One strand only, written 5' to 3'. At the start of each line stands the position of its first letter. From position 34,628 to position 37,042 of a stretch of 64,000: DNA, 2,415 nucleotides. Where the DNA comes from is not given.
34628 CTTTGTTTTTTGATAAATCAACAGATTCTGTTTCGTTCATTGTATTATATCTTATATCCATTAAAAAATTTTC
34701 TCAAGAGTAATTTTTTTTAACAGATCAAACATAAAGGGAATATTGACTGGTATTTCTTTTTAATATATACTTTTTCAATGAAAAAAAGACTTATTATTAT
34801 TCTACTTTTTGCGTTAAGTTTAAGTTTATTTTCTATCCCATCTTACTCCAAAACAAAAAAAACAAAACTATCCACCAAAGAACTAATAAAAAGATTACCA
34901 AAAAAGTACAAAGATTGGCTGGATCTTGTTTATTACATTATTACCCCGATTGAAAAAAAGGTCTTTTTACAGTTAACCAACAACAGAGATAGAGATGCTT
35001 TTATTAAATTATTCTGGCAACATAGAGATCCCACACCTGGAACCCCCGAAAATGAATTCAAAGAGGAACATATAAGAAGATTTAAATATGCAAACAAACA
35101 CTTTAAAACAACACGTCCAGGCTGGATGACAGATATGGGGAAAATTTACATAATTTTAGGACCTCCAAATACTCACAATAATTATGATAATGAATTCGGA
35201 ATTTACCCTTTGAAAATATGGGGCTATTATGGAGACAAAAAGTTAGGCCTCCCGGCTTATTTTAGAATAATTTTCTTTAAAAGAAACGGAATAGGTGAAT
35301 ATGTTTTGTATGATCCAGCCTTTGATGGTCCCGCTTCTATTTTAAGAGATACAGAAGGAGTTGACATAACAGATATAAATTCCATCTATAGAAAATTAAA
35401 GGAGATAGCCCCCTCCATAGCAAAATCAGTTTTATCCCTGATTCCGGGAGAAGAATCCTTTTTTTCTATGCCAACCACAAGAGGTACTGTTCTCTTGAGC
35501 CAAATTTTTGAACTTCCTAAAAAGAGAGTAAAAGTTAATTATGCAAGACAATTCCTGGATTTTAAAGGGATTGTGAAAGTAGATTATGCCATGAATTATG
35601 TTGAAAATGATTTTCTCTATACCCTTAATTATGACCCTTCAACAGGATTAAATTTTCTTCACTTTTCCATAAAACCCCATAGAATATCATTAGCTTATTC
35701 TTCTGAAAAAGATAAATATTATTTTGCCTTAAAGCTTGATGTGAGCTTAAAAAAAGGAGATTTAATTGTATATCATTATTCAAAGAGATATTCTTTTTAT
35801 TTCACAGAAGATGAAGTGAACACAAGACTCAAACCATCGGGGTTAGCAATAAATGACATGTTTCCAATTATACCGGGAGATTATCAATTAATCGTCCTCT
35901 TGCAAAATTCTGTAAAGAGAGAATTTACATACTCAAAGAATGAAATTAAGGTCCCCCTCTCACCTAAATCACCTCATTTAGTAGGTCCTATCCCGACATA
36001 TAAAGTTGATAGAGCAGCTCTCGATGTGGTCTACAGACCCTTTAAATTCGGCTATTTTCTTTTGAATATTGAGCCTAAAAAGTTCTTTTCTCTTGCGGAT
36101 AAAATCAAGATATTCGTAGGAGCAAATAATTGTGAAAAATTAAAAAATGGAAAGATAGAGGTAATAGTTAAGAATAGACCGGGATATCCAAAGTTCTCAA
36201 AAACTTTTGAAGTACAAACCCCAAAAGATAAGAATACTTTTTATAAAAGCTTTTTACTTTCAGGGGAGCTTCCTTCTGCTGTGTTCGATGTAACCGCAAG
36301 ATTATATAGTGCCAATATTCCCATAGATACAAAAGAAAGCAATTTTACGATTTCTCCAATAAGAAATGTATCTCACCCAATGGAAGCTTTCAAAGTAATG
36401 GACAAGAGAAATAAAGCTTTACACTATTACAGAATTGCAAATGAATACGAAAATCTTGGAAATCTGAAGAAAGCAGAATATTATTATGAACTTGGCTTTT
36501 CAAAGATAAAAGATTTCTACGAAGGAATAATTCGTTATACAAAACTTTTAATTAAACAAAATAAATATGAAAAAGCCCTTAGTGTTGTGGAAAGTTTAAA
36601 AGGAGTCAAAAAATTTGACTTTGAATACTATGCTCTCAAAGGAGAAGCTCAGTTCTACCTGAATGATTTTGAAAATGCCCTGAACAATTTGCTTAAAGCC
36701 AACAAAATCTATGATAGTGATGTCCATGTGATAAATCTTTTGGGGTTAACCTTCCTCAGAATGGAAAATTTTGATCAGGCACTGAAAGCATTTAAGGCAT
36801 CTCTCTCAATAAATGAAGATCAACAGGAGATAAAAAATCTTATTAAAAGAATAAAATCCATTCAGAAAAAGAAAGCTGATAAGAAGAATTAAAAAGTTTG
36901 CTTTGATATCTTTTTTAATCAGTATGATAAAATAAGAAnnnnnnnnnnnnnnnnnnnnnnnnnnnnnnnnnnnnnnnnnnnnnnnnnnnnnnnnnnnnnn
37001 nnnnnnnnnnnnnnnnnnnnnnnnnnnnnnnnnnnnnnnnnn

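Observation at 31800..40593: Eukaryotic-like Ser/Thr kinase (TM + TPR) divergent from a GWxTD-BatB-BatD gene string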

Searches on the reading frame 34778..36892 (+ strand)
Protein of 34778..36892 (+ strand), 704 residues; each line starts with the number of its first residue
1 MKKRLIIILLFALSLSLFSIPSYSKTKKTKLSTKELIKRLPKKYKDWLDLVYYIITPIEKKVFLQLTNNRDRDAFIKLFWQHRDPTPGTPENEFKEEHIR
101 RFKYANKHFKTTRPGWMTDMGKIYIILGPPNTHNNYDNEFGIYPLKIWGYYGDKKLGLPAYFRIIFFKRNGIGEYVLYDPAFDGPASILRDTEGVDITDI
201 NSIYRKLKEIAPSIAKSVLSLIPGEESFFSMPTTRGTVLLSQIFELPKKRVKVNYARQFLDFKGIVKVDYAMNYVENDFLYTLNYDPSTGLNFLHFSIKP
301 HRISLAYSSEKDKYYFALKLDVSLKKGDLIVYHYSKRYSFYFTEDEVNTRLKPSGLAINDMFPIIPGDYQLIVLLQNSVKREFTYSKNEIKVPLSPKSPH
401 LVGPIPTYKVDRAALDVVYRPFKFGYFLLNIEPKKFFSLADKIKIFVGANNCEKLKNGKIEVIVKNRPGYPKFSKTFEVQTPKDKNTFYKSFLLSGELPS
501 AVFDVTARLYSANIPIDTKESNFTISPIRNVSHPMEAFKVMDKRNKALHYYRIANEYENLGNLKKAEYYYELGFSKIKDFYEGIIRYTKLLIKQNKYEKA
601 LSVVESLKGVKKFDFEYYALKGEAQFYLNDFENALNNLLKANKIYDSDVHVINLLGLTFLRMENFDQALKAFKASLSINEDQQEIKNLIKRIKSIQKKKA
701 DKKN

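Call 5: search_protein_families(library=pfam, proteins=[window:34778-36892:+], max_evalue=0.01)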
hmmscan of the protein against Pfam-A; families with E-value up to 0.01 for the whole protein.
window:34778-36892:+ (704 aa): 9 families
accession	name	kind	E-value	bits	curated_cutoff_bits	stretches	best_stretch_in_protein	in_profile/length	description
PF20094.4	GWxTD_dom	-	5.4e-12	46.2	26.9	1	42-139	28-122/172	GWxTD domain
PF07719.23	TPR_2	-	6.4e-09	35.7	27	1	653-681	5-33/34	Tetratricopeptide repeat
PF00515.34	TPR_1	-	1.7e-08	34.3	27.8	1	653-681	5-33/34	Tetratricopeptide repeat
PF13181.12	TPR_8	-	8.4e-08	32.2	25.7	0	651-681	3-33/34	Tetratricopeptide repeat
PF14559.12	TPR_19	-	3e-07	31.1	25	0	561-622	5-66/68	Tetratricopeptide repeat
PF13424.12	TPR_12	-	3.2e-06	27.7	30.1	0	653-679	49-75/77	Tetratricopeptide repeat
PF13428.12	TPR_14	-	0.00049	21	23.5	0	654-685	6-37/44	Tetratricopeptide repeat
PF12895.13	ANAPC3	-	0.00099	19.8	27.2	1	594-673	2-80/82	Anaphase-promoting complex, cyclosome, subunit 3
PF13414.12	TPR_11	-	0.0045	17.1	26.8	0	622-662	1-41/42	TPR repeat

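Call 6: search_protein_families(library=ncbifam, proteins=[window:34778-36892:+], max_evalue=0.01)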
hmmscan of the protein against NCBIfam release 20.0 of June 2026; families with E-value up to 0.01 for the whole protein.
window:34778-36892:+ (704 aa): 6 families
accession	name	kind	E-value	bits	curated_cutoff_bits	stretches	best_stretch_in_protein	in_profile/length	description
TIGR04514.1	GWxTD_dom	domain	1.4e-32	112.3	28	1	49-151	4-105/105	GWxTD domain-containing protein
TIGR02917.1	PEP_TPR_lipo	equivalog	2.1e-09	35.9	312.2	1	545-688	633-775/899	XrtA/PEP-CTERM system TPR-repeat protein PrsT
NF040959.1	MamA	equivalog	8.7e-08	31.8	200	1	536-684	27-174/204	magnetosome protein MamA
TIGR02552.1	LcrH_SycD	equivalog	7.9e-05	22.4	104.8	1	592-696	29-133/136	SycD/LcrH family type III secretion system chaperone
NF008391.2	PRK11189.1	equivalog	0.0019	17.7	250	1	640-682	90-132/297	lipoprotein NlpI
TIGR02521.1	type_IV_pilW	equivalog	0.0036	16.9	154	0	629-687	45-103/234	type IV pilus biogenesis/stability protein PilW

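Call 9: find_encoding_contigs(protein=window:34778-36892:+, flank=10000, max_places=5)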
Protein window:34778-36892:+ (704 aa): 2 contigs read that carry it; 2 places shown.
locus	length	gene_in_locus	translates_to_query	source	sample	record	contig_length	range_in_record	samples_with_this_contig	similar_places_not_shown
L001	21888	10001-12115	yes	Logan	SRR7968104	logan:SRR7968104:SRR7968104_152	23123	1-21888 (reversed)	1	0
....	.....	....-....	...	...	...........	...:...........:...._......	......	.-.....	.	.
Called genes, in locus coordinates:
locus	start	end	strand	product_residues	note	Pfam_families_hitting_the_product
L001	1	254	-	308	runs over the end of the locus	PF13487:HD_5, PF01966:HD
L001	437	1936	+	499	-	PF02310:B12-binding, PF04055:Radical_SAM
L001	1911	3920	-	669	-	-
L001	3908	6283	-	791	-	PF26371:AftB_C (faint)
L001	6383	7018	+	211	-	-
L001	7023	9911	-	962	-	PF00069:Pkinase, PF07714:PK_Tyr_Ser-Thr, PF01163:RIO1 (weak), PF03109:ABC1, PF17667:Pkinase_fungal (faint), PF12895:ANAPC3 (faint), PF13428:TPR_14 (faint), PF13432:TPR_16 (faint)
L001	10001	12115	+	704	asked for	PF20094:GWxTD_dom, PF13181:TPR_8 (faint), PF00515:TPR_1 (faint), PF07719:TPR_2 (faint), PF13424:TPR_12 (faint), PF14559:TPR_19 (faint)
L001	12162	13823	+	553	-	PF00092:VWA, PF13519:VWA_2, PF13181:TPR_8 (faint), PF13424:TPR_12 (faint), PF00515:TPR_1, PF07719:TPR_2 (weak)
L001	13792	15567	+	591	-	PF13584:BatD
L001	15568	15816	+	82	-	-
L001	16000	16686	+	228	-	PF04191:PEMT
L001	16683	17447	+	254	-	PF19420:DDAH_eukar, PF02274:ADI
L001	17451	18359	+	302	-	PF00892:EamA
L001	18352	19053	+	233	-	PF03009:GDPD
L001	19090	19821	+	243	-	PF09834:DUF2061, PF01583:APS_kinase, PF13238:AAA_18 (weak)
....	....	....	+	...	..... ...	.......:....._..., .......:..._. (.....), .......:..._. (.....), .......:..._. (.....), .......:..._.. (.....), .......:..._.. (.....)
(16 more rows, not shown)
